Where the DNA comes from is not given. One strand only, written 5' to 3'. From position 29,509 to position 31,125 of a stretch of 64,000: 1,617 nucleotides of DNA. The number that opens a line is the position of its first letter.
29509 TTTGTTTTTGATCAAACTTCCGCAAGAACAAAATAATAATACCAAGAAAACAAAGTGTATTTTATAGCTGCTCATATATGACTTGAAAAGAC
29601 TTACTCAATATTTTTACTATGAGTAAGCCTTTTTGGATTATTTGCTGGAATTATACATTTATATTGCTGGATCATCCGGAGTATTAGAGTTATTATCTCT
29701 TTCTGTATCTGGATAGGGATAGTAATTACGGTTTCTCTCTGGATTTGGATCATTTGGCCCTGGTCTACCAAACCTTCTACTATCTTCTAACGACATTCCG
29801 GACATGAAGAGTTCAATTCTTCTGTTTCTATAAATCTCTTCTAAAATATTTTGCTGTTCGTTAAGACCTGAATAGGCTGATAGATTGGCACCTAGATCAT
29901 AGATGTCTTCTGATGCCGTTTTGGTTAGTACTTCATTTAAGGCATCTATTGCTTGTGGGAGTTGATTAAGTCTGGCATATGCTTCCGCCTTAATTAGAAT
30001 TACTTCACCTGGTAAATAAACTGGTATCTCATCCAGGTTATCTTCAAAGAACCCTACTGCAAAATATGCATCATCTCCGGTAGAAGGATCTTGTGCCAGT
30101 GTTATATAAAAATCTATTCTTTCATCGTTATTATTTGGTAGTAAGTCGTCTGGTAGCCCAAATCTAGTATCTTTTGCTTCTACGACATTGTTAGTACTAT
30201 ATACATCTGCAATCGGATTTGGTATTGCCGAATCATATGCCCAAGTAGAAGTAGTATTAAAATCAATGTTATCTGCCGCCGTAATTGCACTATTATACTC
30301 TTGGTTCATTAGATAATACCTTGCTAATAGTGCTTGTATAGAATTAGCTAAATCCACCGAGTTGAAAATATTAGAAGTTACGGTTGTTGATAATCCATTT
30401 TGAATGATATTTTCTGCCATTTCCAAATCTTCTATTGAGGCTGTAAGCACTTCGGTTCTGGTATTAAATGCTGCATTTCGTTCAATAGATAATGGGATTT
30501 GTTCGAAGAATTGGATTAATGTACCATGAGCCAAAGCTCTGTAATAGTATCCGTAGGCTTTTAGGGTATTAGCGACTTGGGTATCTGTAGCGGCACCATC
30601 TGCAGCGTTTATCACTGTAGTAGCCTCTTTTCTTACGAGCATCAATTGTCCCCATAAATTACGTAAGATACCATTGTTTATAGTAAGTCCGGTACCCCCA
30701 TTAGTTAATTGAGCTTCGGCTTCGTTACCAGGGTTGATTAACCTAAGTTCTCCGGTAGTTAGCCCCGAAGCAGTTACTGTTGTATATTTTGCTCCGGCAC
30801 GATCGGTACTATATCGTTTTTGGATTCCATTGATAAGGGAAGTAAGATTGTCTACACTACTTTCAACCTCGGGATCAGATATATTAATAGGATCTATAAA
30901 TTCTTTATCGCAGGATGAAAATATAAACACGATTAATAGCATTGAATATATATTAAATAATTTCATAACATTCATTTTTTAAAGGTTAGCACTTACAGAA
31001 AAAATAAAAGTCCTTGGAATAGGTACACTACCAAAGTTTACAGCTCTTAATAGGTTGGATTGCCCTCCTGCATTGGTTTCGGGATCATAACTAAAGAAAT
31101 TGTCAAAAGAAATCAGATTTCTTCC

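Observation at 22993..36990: SusC/SusD pair joined to a cytoplasmic anhydro-muropeptide recycling module: candidate peptidoglycan-fragment utilization locus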

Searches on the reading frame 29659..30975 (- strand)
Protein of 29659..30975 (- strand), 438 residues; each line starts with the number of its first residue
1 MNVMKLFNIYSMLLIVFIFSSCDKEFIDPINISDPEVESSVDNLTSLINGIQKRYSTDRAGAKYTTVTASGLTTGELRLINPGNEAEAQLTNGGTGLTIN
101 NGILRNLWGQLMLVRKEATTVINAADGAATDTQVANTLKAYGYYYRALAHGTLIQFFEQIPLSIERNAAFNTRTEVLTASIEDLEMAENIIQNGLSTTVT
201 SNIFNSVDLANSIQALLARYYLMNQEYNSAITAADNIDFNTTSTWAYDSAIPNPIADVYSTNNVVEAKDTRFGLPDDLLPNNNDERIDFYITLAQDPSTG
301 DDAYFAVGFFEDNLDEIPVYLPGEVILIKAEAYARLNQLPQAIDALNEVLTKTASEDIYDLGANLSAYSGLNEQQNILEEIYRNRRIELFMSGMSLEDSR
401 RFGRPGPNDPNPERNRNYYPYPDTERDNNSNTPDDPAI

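Call 3: search_protein_families(library=pfam, proteins=[window:29659-30975:-], max_evalue=0.001)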
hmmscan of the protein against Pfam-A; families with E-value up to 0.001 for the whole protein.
window:29659-30975:- (438 aa): 1 family
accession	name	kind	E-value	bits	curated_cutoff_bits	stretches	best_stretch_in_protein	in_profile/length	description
PF07980.17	SusD_RagB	-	2.6e-09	37.6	23.1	1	320-433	159-258/297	SusD family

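Call 4: search_protein_families(library=ncbifam, proteins=[window:29659-30975:-], max_evalue=0.001)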
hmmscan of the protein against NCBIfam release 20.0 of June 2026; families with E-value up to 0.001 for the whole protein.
window:29659-30975:- (438 aa): 0 families

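Call 75: search_solved_structures(query=window:29659-30975:-, max_evalue=0.01)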
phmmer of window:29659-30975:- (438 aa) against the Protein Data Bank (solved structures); distinct sequences matched with E-value up to 0.01: 2.
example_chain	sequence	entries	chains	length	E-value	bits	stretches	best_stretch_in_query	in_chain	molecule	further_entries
3lew_A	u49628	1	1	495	6.4e-05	25.6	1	309-417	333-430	SusD-like carbohydrate binding protein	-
8ypt_A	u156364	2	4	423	0.0012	21.4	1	161-405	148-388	Membrane protein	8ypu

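Call 77: find_homologous_proteins(query=window:29659-30975:-, max_evalue=1e-10)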
Query window:29659-30975:- (438 aa): 1627 proteins with E <= 1e-10 among 8000 candidates; the best 120 are listed.
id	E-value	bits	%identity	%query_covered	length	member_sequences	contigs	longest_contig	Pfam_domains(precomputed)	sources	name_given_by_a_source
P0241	1.4e-283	958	100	99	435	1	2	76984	PF07980.18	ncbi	-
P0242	2.4e-257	872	89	99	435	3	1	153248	PF07980.18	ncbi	-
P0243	4.7e-241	818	84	99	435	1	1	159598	PF07980.18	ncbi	-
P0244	2.2e-228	776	80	99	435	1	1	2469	PF07980.18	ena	-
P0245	2.5e-227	773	79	99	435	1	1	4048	PF07980.18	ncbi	-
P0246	2.0e-193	661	69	98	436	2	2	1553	PF07980.18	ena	-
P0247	2.1e-193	661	68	100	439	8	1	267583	PF07980.18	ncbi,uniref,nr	ncbi:RagB/SusD family nutrient uptake outer membrane protein [Flagellimonas sp. 389]|uniref:RagB/Sus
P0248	2.3e-192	658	67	99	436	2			PF07980.18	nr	nr:RagB/SusD family nutrient uptake outer membrane protein [Allomuricauda sp.]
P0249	1.6e-191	655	68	100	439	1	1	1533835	PF14322.13,PF07980.18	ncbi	-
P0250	2.1e-191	655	67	100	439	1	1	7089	PF07980.18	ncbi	-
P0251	5.4e-191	653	68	98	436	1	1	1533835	PF14322.13,PF07980.18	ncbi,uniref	ncbi:RagB/SusD family nutrient uptake outer membrane protein [Allomuricauda sp. d1]|uniref:RagB/SusD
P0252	1.0e-186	639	67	99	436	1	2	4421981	PF07980.18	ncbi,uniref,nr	ncbi:RagB/SusD family nutrient uptake outer membrane protein [Flagellimonas sp. CMM7]|uniref:RagB/Su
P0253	1.9e-184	632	66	99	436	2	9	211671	PF14322.13,PF07980.18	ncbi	ncbi:MAG: RagB/SusD family nutrient uptake outer membrane protein [Flavobacteriaceae bacterium]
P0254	1.4e-155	537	58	99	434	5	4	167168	PF07980.18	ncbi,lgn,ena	-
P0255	6.0e-155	535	57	99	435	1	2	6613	PF07980.18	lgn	-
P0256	7.9e-155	534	57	99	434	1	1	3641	PF07980.18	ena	-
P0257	7.6e-154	531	57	97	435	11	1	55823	PF07980.18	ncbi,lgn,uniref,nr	ncbi:RagB/SusD family nutrient uptake outer membrane protein [Cellulophaga baltica]|uniref:SusD fami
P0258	6.8e-153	528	57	99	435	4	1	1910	PF07980.18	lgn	-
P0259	1.1e-152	527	58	97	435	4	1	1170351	PF07980.18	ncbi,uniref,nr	ncbi:RagB/SusD family nutrient uptake outer membrane protein [Muricauda sp. 2012CJ35-5]|uniref:RagB/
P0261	3.5e-152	526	57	97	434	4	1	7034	PF07980.18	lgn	-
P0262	3.9e-152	525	57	98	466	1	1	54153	PF07980.18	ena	-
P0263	4.3e-152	525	56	100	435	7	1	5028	PF07980.18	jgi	-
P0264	7.6e-152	524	59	95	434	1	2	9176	PF07980.18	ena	-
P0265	8.1e-152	524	59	96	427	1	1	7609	PF07980.18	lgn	-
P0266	1.1e-151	524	58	95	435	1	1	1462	PF07980.18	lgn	-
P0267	1.6e-151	523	59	95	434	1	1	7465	PF07980.18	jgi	-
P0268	1.7e-151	523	56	100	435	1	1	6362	PF07980.18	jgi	-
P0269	1.8e-151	523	57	97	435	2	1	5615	PF07980.18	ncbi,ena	-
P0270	1.8e-151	523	56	100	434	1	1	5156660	PF07980.18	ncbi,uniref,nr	ncbi:RagB/SusD family nutrient uptake outer membrane protein [Zobellia laminariae]|uniref:RagB/SusD 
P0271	3.0e-151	522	56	97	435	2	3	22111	PF07980.18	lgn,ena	-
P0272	3.3e-151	522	58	93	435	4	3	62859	PF07980.18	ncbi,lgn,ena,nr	ncbi:MAG TPA: RagB/SusD family nutrient uptake outer membrane protein [Flavobacteriia bacterium]|nr:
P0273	3.4e-151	522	59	95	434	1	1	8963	PF07980.18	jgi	jgi:hypothetical protein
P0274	7.7e-151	521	57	97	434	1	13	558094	PF07980.18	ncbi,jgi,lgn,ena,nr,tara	ncbi:MAG: carbohydrate-binding protein SusD [Muricauda sp.]|nr:RagB/SusD family nutrient uptake oute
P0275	8.4e-151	521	57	97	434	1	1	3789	PF07980.18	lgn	-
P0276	8.9e-151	521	56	100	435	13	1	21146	PF07980.18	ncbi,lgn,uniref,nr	ncbi:RagB/SusD family nutrient uptake outer membrane protein [Psychroflexus sp. MES1-P1E]|uniref:Rag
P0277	9.3e-151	521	56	97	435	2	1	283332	PF07980.18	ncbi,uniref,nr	ncbi:RagB/SusD family nutrient uptake outer membrane protein [Cellulophaga sp. Z1A5H]|uniref:RagB/Su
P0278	9.7e-151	521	56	100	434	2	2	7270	PF07980.18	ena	-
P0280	1.3e-150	520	56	100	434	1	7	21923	PF07980.18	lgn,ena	-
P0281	2.1e-150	520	58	99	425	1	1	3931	PF07980.18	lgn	-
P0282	2.2e-150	520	57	97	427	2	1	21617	PF07980.18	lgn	-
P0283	2.6e-150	519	56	99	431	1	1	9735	PF07980.18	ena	-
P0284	3.4e-150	519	56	99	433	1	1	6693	PF07980.18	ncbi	-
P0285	3.5e-150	519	57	97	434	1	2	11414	PF07980.18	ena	-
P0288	1.9e-149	516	57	97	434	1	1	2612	PF07980.18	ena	-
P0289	2.2e-149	516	56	99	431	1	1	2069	PF07980.18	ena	-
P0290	2.6e-149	516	56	98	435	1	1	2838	PF07980.18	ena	-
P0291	2.8e-149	516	58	96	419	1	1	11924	PF07980.18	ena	-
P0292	3.3e-149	516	57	99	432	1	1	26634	PF07980.18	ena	-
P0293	1.2e-148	514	56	99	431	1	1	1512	PF07980.18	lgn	-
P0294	1.5e-148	514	56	100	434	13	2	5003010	PF07980.18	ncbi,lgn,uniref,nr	ncbi:RagB/SusD family nutrient uptake outer membrane protein [Zobellia roscoffensis]|uniref:RagB/Sus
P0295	3.9e-148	512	55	99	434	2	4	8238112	PF14322.13,PF07980.18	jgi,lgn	-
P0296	6.7e-148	511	56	97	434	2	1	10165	PF07980.18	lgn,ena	-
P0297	7.8e-148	511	55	99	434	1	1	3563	PF07980.18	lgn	-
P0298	9.2e-148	511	57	100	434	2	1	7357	PF07980.18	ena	-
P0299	1.1e-147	511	55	99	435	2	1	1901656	PF07980.18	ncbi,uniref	ncbi:RagB/SusD family nutrient uptake outer membrane protein [Spongiimicrobium sp. 3-5]|uniref:RagB/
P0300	1.5e-147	510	56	97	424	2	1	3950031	PF07980.18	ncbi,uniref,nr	ncbi:RagB/SusD family protein [Galbibacter orientalis DSM 19592]|uniref:RagB/SusD family protein n=1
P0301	2.4e-147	510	56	100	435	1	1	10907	PF07980.18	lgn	-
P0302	5.6e-147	508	56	99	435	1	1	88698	PF07980.18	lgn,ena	-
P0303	6.0e-147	508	56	95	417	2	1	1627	PF07980.18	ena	-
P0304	1.0e-146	507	56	95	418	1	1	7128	PF07980.18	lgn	-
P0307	1.9e-146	507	56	99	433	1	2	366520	PF07980.18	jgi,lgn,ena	-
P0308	2.3e-146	506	55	98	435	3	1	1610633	PF07980.18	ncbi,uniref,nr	ncbi:RagB/SusD family nutrient uptake outer membrane protein [Zeaxanthinibacter sp. PT1]|uniref:RagB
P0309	3.0e-146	506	55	95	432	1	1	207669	PF07980.18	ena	-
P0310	3.5e-146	506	55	100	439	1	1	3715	PF07980.18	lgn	-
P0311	3.5e-146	506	57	95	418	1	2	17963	PF07980.18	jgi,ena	-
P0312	3.7e-146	506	55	99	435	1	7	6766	PF07980.18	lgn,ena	-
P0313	5.6e-146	505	54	99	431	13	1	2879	PF07980.18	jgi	jgi:hypothetical protein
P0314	6.1e-146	505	57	97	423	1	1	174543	PF07980.18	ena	-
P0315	7.0e-146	505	57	96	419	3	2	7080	PF07980.18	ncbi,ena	-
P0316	7.1e-146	505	55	98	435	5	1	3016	PF07980.18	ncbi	-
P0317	2.2e-145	503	57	98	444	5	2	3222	PF07980.18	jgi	jgi:hypothetical protein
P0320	2.0e-144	500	54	98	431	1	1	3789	PF07980.18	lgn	-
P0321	4.8e-144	499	54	99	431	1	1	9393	PF07980.18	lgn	-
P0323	8.6e-144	498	55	98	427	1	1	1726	PF07980.18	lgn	-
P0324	1.0e-143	498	56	97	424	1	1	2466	PF14322.13,PF07980.18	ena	-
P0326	1.2e-143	497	52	99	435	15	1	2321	PF07980.18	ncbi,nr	ncbi:MAG: RagB/SusD family nutrient uptake outer membrane protein [Muricauda sp.]|nr:RagB/SusD famil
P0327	1.8e-143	497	54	98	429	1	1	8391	PF07980.18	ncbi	-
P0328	2.1e-143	497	54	97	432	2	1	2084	PF07980.18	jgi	-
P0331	4.1e-143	496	56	95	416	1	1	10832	PF07980.18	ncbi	-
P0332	1.2e-141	491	56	96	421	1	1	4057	PF07980.18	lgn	-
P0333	7.2e-141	488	54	96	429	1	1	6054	PF07980.18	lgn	-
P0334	1.1e-139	484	53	99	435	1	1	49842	PF07980.18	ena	-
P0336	2.4e-139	483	53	99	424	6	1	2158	PF07980.18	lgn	-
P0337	4.5e-139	482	53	99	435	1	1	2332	PF07980.18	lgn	-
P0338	1.2e-138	481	54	98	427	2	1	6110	PF07980.18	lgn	-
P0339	1.2e-138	481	55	95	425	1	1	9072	PF14322.13,PF07980.18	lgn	-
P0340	1.3e-137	478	53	99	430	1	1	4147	PF07980.18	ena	-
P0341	8.8e-136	471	53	95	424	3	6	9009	PF14322.13,PF07980.18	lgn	-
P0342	1.2e-135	471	52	99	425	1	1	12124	PF14322.13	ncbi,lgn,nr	ncbi:MAG: RagB/SusD family nutrient uptake outer membrane protein [Capnocytophaga sp.]|nr:RagB/SusD 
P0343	7.8e-131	455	51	97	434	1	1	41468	PF07980.18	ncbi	-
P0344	1.6e-128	448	52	99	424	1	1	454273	PF07980.18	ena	-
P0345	4.9e-126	439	52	99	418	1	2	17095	PF07980.18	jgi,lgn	jgi:hypothetical protein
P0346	1.9e-125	437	48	98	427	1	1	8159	PF14322.13,PF07980.18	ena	-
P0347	6.9e-124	432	49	99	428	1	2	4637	PF07980.18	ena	-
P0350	2.7e-118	414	47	100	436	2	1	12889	PF07980.18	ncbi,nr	ncbi:MAG: RagB/SusD family nutrient uptake outer membrane protein [Cyclobacteriaceae bacterium]|nr:R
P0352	1.8e-114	401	48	100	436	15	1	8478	PF07980.18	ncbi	-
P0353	3.0e-114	401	57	74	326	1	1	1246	PF07980.18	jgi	jgi:hypothetical protein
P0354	5.9e-114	400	47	100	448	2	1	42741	PF07980.18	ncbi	ncbi:MAG: RagB/SusD family nutrient uptake outer membrane protein [Calditrichia bacterium]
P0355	9.5e-114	399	46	99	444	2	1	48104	PF07980.18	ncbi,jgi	jgi:tetratricopeptide (TPR) repeat protein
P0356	1.3e-113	398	46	100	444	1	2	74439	PF14322.13,PF07980.18,PF13432.13,PF13428.13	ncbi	-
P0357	1.8e-113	398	48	97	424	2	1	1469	PF07980.18,PF13428.13,PF07719.24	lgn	-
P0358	1.9e-113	398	48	95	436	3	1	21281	PF07980.18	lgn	-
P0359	2.8e-112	394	46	95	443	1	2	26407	PF07980.18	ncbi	-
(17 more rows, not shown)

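Call 78: find_encoding_contigs(protein=P0270, flank=10000, max_places=1)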
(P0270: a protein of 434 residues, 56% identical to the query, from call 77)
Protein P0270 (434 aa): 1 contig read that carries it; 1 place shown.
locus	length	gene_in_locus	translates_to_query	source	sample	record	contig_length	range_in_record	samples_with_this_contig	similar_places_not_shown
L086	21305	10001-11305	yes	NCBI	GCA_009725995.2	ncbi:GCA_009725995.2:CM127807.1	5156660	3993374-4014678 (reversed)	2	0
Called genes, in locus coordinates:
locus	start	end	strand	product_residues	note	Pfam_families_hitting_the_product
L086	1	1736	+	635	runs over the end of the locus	PF16177:ACAS_N, PF00501:AMP-binding, PF13193:AMP-binding_C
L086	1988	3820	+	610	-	-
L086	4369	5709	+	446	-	-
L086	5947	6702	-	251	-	PF08220:HTH_DeoR, PF00455:DeoRC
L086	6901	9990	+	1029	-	PF13620:CarboxypepD_reg, PF13715:CarbopepD_reg_2, PF07715:Plug, PF00593:TonB_dep_Rec_b-barrel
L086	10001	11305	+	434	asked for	PF07980:SusD_RagB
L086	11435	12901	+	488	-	PF00474:SSF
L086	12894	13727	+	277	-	PF13580:SIS_2 (faint), PF22198:GKRP_SIS_2 (weak), PF22645:GKRP_SIS_N, PF01380:SIS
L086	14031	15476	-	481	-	PF00884:Sulfatase, PF01663:Phosphodiest, PF16347:SGSH_C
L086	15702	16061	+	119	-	-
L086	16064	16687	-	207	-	PF18967:PycTM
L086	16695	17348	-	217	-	PF03853:YjeF_N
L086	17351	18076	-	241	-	-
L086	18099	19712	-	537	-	PF00355:Rieske, PF01070:FMN_dh (faint), PF01645:Glu_synthase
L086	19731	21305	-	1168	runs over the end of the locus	PF03865:ShlB (faint)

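Call 79: find_encoding_contigs(protein=P0257, flank=10000, max_places=1)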
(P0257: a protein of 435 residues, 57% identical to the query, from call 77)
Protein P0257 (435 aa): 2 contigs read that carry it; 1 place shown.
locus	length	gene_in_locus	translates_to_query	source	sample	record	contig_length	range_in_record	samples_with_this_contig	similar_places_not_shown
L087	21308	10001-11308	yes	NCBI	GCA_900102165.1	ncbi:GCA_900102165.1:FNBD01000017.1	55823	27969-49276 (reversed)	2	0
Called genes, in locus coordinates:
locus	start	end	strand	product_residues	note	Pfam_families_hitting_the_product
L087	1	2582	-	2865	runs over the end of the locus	PF07495:Y_Y_Y (faint), PF06832:BiPBP_C (faint), PF00041:fn3 (faint), PF13573:SprB (weak), PF13585:CHU_C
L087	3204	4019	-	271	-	PF13580:SIS_2 (faint), PF22198:GKRP_SIS_2 (weak), PF22645:GKRP_SIS_N, PF01380:SIS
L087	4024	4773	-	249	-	PF08220:HTH_DeoR, PF08279:HTH_11 (weak), PF00455:DeoRC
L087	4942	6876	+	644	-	PF01182:Glucosamine_iso, PF02585:PIG-L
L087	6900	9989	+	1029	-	PF13620:CarboxypepD_reg, PF13715:CarbopepD_reg_2, PF07715:Plug, PF00593:TonB_dep_Rec_b-barrel, PF14905:OMP_b-brl_3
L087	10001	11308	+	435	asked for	PF07980:SusD_RagB (weak)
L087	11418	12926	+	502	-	PF02638:GHL10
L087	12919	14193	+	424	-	PF07690:MFS_1, PF13000:Acatn (faint), PF03092:BT1 (weak)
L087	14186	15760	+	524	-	PF00933:Glyco_hydro_3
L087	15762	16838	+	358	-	PF03702:AnmK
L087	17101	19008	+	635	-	PF16177:ACAS_N, PF00501:AMP-binding, PF13193:AMP-binding_C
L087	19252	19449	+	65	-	-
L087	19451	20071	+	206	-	PF01794:Ferric_reduct (weak)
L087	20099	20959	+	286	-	PF01073:3Beta_HSD, PF05368:NmrA, PF13460:NAD_binding_10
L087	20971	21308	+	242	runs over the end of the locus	PF00970:FAD_binding_6 (weak), PF04954:SIP (weak)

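Call 80: find_encoding_contigs(protein=P0354, flank=10000, max_places=1)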
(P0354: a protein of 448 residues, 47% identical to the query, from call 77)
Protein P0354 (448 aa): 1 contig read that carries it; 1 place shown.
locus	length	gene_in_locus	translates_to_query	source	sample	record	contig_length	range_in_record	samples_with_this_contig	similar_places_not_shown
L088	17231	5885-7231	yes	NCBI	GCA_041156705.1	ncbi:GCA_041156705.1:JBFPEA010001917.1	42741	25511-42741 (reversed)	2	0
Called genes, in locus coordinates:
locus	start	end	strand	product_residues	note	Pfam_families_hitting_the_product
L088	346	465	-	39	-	-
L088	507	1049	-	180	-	PF01625:PMSR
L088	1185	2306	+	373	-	PF02333:Phytase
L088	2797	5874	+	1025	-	PF13620:CarboxypepD_reg, PF13715:CarbopepD_reg_2, PF07715:Plug, PF00593:TonB_dep_Rec_b-barrel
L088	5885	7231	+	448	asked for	PF07980:SusD_RagB (faint)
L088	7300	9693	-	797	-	PF18582:HZS_alpha, PF18962:Por_Secre_tail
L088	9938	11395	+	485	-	PF00883:Peptidase_M17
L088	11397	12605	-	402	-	PF02655:ATP-grasp_3 (faint), PF02222:ATP-grasp (weak), PF13535:ATP-grasp_4 (weak)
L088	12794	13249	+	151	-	PF01575:MaoC_dehydratas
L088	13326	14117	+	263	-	PF00106:adh_short, PF08659:KR (weak), PF23441:SDR, PF13561:adh_short_C2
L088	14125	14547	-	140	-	PF00072:Response_reg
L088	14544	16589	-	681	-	PF13188:PAS_8 (faint), PF00989:PAS (faint), PF12860:PAS_7 (weak), PF08448:PAS_4 (weak), PF13426:PAS_9 (weak), PF00512:HisKA, PF02518:HATPase_c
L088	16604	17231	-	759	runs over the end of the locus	PF00072:Response_reg, PF00989:PAS, PF13426:PAS_9, PF00989:PAS, PF08448:PAS_4, PF13426:PAS_9, PF00512:HisKA, PF02518:HATPase_c, +3 more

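Call 81: find_encoding_contigs(protein=P0342, flank=10000, max_places=1)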
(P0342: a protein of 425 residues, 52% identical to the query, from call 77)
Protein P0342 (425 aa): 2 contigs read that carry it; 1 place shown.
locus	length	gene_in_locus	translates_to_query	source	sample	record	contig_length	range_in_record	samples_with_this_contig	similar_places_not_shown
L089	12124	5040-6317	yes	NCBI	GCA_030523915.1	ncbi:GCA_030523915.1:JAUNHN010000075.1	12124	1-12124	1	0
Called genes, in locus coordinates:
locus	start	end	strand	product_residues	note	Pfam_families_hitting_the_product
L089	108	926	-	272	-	PF22645:GKRP_SIS_N, PF01380:SIS, PF19026:UBA_HYPK (weak)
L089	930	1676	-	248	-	PF08220:HTH_DeoR, PF00455:DeoRC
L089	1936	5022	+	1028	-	PF23591:CILP (weak), PF13620:CarboxypepD_reg, PF13715:CarbopepD_reg_2, PF07715:Plug, PF03797:Autotransporter (faint), PF00593:TonB_dep_Rec_b-barrel, PF14905:OMP_b-brl_3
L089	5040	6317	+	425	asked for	PF14322:SusD-like_3 (weak)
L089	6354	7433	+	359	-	PF03702:AnmK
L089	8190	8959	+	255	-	-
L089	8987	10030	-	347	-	PF00425:Chorismate_bind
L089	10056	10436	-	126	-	PF03061:4HBT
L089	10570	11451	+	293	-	PF16119:DUF4835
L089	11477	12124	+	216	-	PF02463:SMC_N, PF13175:AAA_15, PF13476:AAA_23, PF13555:AAA_29 (weak)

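Call 82: find_encoding_contigs(protein=P0300, flank=10000, max_places=1)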
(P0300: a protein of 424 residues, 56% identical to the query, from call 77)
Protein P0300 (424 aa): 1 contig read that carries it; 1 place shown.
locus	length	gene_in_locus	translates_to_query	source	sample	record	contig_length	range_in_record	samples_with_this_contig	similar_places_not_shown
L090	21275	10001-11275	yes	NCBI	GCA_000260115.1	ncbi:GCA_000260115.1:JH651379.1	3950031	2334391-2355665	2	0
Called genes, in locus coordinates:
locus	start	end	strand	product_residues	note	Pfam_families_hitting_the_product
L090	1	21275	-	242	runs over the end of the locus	PF01695:IstB_IS21, PF20720:nSTAND3 (weak)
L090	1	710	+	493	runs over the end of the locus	PF00474:SSF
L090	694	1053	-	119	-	PF13380:CoA_binding_2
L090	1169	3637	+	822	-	PF13620:CarboxypepD_reg, PF13715:CarbopepD_reg_2, PF00593:TonB_dep_Rec_b-barrel, PF14905:OMP_b-brl_3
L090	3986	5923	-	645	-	PF01182:Glucosamine_iso, PF02585:PIG-L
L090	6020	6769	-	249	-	PF08220:HTH_DeoR, PF08279:HTH_11, PF00455:DeoRC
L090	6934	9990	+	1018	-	PF13620:CarboxypepD_reg, PF13715:CarbopepD_reg_2, PF07715:Plug, PF00593:TonB_dep_Rec_b-barrel, PF14905:OMP_b-brl_3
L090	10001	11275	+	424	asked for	PF07980:SusD_RagB (weak)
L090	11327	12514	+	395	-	PF07075:NamZ_N, PF20732:NamZ_C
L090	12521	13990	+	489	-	PF00474:SSF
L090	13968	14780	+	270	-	PF22645:GKRP_SIS_N, PF01380:SIS (weak)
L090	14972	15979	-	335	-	PF00195:Chal_sti_synt_N (weak), PF00108:Thiolase_N (faint), PF08545:ACP_syn_III, PF08541:ACP_syn_III_C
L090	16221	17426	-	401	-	PF05222:AlaDh_PNT_N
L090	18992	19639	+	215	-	PF13384:HTH_23 (faint), PF08279:HTH_11 (weak)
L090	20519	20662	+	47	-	-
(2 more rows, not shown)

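Call 92: find_encoding_contigs(protein=P0241, flank=2000, max_places=2)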
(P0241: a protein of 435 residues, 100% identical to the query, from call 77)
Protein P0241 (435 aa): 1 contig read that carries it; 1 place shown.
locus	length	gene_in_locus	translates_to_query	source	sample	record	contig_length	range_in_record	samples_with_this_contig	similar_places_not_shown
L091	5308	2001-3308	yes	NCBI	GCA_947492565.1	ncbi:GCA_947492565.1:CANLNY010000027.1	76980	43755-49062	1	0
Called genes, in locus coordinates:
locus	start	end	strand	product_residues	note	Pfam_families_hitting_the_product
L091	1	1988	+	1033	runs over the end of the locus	PF13620:CarboxypepD_reg, PF13715:CarbopepD_reg_2, PF07715:Plug, PF14905:OMP_b-brl_3 (weak)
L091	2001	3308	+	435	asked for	PF07980:SusD_RagB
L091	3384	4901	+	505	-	PF02638:GHL10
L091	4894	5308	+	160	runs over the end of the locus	-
